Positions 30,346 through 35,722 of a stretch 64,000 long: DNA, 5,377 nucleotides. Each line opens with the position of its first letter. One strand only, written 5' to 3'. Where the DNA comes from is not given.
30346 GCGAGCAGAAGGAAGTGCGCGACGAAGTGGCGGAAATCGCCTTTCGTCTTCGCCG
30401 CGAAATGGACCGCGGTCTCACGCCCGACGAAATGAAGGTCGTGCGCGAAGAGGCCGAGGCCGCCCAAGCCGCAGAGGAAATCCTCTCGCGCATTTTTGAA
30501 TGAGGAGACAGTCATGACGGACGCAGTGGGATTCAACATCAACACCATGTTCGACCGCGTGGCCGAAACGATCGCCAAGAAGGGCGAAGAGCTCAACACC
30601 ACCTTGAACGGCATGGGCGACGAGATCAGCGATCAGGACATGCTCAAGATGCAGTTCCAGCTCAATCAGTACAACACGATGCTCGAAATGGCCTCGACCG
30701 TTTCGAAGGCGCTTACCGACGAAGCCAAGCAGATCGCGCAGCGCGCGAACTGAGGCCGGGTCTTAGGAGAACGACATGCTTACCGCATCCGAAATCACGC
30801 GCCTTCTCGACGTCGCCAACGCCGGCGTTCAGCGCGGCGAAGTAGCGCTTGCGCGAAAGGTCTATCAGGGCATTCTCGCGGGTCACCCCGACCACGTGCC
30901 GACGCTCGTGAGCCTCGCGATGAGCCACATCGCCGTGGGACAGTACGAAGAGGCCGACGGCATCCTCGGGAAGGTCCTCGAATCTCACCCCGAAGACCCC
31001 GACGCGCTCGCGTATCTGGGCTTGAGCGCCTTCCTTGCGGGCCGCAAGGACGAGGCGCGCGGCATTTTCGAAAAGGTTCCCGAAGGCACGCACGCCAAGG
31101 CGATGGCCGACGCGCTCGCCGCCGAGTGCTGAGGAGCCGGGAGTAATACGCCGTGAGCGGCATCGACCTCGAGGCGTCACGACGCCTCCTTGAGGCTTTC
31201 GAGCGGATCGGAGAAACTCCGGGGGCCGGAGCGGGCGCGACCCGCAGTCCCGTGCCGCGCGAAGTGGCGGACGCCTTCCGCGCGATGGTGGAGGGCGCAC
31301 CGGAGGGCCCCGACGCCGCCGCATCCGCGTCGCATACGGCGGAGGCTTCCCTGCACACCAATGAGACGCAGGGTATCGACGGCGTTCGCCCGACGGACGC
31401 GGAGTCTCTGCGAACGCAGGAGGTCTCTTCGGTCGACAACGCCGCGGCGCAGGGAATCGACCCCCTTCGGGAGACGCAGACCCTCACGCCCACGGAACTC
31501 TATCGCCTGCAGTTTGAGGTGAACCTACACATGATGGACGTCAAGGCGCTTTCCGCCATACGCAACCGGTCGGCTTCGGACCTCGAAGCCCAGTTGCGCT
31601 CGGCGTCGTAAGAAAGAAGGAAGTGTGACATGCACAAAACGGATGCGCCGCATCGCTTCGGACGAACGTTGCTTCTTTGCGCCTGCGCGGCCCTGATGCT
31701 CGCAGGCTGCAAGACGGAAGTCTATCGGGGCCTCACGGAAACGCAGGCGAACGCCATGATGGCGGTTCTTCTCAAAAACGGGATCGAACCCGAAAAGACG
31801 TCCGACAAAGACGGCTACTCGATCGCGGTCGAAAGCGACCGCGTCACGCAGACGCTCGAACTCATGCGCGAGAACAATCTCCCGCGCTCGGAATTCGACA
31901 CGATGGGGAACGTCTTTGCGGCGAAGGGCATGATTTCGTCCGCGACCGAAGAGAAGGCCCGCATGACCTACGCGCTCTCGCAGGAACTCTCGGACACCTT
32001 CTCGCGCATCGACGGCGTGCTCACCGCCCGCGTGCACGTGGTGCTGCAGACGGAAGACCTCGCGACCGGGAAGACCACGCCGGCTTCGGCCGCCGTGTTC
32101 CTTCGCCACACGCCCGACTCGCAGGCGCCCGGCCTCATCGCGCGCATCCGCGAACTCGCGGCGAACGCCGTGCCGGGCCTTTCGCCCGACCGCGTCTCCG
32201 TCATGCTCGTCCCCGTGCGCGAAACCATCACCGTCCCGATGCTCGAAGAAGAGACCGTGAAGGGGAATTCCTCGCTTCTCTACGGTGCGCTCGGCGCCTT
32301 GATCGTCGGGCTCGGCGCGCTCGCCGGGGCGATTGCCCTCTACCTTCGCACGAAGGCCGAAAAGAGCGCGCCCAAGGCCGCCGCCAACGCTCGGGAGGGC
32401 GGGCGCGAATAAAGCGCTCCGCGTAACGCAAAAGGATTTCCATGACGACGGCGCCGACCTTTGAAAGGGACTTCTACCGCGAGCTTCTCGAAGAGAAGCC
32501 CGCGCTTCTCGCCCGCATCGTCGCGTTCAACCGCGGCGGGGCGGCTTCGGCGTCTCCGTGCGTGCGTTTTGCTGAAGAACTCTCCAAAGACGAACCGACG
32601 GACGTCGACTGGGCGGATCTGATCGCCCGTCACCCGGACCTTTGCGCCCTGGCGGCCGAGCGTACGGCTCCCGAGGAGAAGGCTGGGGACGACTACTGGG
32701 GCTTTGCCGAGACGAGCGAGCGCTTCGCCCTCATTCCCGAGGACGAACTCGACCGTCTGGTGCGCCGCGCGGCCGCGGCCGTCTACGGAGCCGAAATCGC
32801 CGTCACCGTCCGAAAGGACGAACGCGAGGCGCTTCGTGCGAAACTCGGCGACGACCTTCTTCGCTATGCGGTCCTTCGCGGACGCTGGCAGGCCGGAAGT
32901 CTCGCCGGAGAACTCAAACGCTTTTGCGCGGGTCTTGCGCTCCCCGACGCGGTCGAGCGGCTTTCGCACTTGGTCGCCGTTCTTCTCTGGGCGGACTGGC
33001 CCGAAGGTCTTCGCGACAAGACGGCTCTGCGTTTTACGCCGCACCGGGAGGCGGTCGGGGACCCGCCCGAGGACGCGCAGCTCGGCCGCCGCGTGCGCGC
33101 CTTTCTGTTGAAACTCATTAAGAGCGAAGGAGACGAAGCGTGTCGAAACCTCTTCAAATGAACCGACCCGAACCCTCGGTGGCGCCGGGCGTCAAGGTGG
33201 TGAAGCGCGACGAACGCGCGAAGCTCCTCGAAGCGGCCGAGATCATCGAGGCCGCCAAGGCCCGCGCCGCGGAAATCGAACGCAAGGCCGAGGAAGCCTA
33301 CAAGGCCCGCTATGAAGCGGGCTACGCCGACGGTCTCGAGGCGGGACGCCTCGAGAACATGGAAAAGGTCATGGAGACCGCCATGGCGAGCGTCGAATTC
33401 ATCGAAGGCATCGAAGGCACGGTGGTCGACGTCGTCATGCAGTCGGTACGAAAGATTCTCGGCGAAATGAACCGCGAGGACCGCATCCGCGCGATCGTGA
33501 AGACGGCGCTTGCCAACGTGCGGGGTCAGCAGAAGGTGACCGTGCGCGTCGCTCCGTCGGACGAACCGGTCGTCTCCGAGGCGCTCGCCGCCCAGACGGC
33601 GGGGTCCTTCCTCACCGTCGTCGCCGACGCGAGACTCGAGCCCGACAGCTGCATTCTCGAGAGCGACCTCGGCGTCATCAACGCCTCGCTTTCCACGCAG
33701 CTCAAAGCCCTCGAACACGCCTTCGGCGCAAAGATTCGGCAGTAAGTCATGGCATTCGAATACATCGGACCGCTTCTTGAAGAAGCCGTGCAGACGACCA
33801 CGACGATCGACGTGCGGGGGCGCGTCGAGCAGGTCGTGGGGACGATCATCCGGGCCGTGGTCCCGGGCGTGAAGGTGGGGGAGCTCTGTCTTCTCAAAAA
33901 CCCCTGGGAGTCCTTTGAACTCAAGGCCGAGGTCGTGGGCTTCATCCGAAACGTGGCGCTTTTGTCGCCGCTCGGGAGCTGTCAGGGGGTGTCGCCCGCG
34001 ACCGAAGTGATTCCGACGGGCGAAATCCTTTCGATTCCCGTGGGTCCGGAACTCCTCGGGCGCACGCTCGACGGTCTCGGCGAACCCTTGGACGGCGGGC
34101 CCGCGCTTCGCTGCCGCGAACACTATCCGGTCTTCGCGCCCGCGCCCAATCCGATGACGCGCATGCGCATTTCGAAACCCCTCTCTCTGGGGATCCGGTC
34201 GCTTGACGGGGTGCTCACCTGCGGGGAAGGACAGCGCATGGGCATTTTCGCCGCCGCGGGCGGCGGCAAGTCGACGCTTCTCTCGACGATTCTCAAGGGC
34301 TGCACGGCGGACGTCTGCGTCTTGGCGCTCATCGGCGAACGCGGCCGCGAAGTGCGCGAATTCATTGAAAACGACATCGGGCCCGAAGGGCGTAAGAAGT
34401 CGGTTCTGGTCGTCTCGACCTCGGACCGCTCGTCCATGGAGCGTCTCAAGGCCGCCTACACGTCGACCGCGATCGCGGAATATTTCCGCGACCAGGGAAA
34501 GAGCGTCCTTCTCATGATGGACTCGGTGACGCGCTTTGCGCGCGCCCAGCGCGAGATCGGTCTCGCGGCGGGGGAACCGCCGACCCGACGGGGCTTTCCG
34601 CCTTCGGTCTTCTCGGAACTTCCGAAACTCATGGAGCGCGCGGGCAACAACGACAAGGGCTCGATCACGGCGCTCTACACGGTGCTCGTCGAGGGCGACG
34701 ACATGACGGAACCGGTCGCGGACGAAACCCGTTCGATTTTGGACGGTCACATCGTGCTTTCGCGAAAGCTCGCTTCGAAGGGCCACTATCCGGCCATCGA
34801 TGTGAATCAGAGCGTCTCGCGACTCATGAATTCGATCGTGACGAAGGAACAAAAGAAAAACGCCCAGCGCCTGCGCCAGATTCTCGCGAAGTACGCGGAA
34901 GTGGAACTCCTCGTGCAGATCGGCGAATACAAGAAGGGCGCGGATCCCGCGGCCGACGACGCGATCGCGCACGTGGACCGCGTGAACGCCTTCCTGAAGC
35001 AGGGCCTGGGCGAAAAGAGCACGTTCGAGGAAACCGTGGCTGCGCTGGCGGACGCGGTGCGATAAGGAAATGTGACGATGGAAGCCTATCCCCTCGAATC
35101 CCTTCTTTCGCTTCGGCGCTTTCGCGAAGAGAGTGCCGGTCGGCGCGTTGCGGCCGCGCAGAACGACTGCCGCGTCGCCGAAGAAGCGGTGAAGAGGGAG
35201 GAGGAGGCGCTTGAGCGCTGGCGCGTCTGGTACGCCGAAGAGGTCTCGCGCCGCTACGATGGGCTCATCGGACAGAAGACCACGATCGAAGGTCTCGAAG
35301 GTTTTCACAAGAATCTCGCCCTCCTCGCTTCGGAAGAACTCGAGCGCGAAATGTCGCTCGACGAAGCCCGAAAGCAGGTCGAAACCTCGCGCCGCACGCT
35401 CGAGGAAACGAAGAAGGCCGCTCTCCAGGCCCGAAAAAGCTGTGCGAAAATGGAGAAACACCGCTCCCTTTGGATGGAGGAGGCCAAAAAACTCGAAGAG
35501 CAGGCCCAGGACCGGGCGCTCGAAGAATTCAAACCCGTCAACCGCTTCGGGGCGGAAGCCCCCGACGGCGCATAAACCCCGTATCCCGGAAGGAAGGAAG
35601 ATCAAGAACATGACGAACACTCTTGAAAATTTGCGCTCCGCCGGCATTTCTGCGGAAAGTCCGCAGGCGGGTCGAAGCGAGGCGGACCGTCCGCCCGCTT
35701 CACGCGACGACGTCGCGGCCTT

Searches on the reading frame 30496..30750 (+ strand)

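Call 7: search_protein_families(library=pfam, proteins=[window:30496-30750:+], max_evalue=0.001)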
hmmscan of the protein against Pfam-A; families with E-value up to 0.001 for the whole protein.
window:30496-30750:+ (85 aa): 1 family
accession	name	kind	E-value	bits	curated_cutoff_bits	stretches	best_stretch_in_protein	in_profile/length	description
PF09392.15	T3SS_needle_F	-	2.9e-09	37.4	29.4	1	17-83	3-70/71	Type III secretion needle MxiH, YscF, SsaG, EprI, PscF, EscF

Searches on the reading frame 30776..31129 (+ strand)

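Call 11: search_protein_families(library=pfam, proteins=[window:30776-31129:+], max_evalue=0.001)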
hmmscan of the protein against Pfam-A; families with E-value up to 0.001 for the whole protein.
window:30776-31129:+ (118 aa): 13 families
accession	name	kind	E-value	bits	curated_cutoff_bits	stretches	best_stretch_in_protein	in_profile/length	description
PF14559.12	TPR_19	-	7.6e-16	58.6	25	2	19-77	3-61/68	Tetratricopeptide repeat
PF13432.12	TPR_16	-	2.5e-11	44.2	32.7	1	47-101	3-57/65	Tetratricopeptide repeat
PF13428.12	TPR_14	-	5e-10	39.5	23.5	0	44-82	4-42/44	Tetratricopeptide repeat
PF13174.12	TPR_6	-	1.4e-09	38.4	26.3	0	76-101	1-26/33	Tetratricopeptide repeat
PF13431.12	TPR_17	-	4e-07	30.2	24.4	0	66-95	4-33/34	Tetratricopeptide repeat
PF12895.13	ANAPC3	-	8e-07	29.7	27.2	0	64-118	12-65/82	Anaphase-promoting complex, cyclosome, subunit 3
PF07719.23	TPR_2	-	9.5e-07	28.9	27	0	75-100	1-26/34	Tetratricopeptide repeat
PF13424.12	TPR_12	-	2.3e-06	28.2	30.1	0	43-100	5-70/77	Tetratricopeptide repeat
PF04733.20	Coatomer_E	-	1.1e-05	25.4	21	1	26-94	186-254/290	Coatomer epsilon subunit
PF13374.12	TPR_10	-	1.2e-05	25.5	27.5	0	44-70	5-31/42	Tetratricopeptide repeat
PF13176.12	TPR_7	-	7.4e-05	23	27.9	0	43-76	1-34/36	Tetratricopeptide repeat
PF23914.1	TPR_CcmH_CycH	-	0.00012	22.4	42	1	32-101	75-147/158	Cytochrome c-type biogenesis protein H TPR domain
PF07721.20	TPR_4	-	0.00045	21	27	0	77-99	3-25/26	Tetratricopeptide repeat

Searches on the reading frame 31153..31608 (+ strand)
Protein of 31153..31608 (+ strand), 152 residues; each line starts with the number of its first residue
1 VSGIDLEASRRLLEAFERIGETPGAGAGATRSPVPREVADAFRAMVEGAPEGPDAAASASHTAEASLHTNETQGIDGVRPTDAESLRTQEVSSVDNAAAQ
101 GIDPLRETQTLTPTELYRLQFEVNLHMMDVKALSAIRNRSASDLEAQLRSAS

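Call 11: search_protein_families(library=pfam, proteins=[window:31153-31608:+], max_evalue=0.001)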
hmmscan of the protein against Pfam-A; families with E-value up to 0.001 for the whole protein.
window:31153-31608:+ (152 aa): 0 families

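Call 28: search_protein_families(library=pfam, proteins=[window:31153-31608:+], max_evalue=1)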
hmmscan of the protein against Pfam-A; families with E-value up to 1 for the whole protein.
window:31153-31608:+ (152 aa): 2 families
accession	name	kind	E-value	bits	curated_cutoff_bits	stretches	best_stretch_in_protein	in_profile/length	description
PF09487.15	HrpB2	-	0.051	14.4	26.5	1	25-73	4-51/114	Bacterial type III secretion protein (HrpB2)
PF14520.12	HHH_5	-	0.06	14.3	27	1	73-107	5-39/57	Helix-hairpin-helix domain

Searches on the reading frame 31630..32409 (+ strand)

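Call 11: search_protein_families(library=pfam, proteins=[window:31630-32409:+], max_evalue=0.001)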
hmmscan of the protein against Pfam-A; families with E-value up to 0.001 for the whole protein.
window:31630-32409:+ (260 aa): 1 family
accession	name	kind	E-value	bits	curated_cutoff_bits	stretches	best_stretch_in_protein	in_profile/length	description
PF01514.23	YscJ_FliF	-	3.9e-26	92.5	24.4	1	30-192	8-170/179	Secretory protein of YscJ/FliF family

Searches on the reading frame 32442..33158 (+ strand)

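Call 11: search_protein_families(library=pfam, proteins=[window:32442-33158:+], max_evalue=0.001)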
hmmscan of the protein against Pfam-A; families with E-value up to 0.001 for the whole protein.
window:32442-33158:+ (239 aa): 1 family
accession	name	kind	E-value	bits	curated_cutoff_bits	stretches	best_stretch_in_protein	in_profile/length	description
PF06578.17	YscK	-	0.00032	20.7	22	1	89-148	55-116/209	YOP proteins translocation protein K (YscK)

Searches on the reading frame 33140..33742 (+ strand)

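Call 11: search_protein_families(library=pfam, proteins=[window:33140-33742:+], max_evalue=0.001)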
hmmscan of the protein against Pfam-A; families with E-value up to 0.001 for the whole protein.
window:33140-33742:+ (201 aa): 3 families
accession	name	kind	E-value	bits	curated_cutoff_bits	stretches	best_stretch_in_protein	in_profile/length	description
PF02108.21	FliH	-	4.4e-14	52.9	24.1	1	74-190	7-127/128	Flagellar assembly protein FliH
PF06635.17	T3SS_SCTL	-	2.2e-08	34.3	23.3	1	32-197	32-200/206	Type 3 secretion system stator protein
PF06188.17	HrpE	-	0.00014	22.3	23.5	1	31-183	42-182/191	HrpE/YscL/FliH and V-type ATPase subunit E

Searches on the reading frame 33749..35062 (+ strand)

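Call 3: search_protein_families(library=pfam, proteins=[window:33749-35062:+], max_evalue=0.01)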
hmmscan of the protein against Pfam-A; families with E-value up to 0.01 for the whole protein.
window:33749-35062:+ (438 aa): 4 families
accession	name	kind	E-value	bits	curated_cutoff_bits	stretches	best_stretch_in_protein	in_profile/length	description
PF00006.31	ATP-synt_ab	-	1.3e-90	303.2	29.5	1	148-357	1-213/213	ATP synthase alpha/beta family, nucleotide-binding domain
PF18269.6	T3SS_ATPase_C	-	7.1e-26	90.3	22.7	1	364-434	1-71/72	T3SS EscN ATPase C-terminal domain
PF02874.29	ATP-synt_ab_N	-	7.1e-08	33.3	20.9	1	26-91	1-69/69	ATP synthase alpha/beta family, beta-barrel domain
PF00306.32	ATP-synt_ab_C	-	0.00064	20.5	27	1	365-434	2-68/126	ATP synthase alpha/beta chain, C terminal domain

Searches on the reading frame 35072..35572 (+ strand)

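Call 3: search_protein_families(library=pfam, proteins=[window:35072-35572:+], max_evalue=0.01)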
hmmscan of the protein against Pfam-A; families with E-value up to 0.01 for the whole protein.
window:35072-35572:+ (167 aa): 3 families
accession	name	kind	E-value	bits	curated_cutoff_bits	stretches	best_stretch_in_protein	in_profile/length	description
PF07321.17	YscO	-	1.8e-19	70.6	28.8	1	8-154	1-147/149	Type III secretion protein YscO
PF16789.10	YscO-like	-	8.8e-15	55.5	27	1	4-153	2-150/161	YscO-like protein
PF09452.15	Mvb12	-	0.0096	16.8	25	0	22-66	35-80/90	ESCRT-I subunit Mvb12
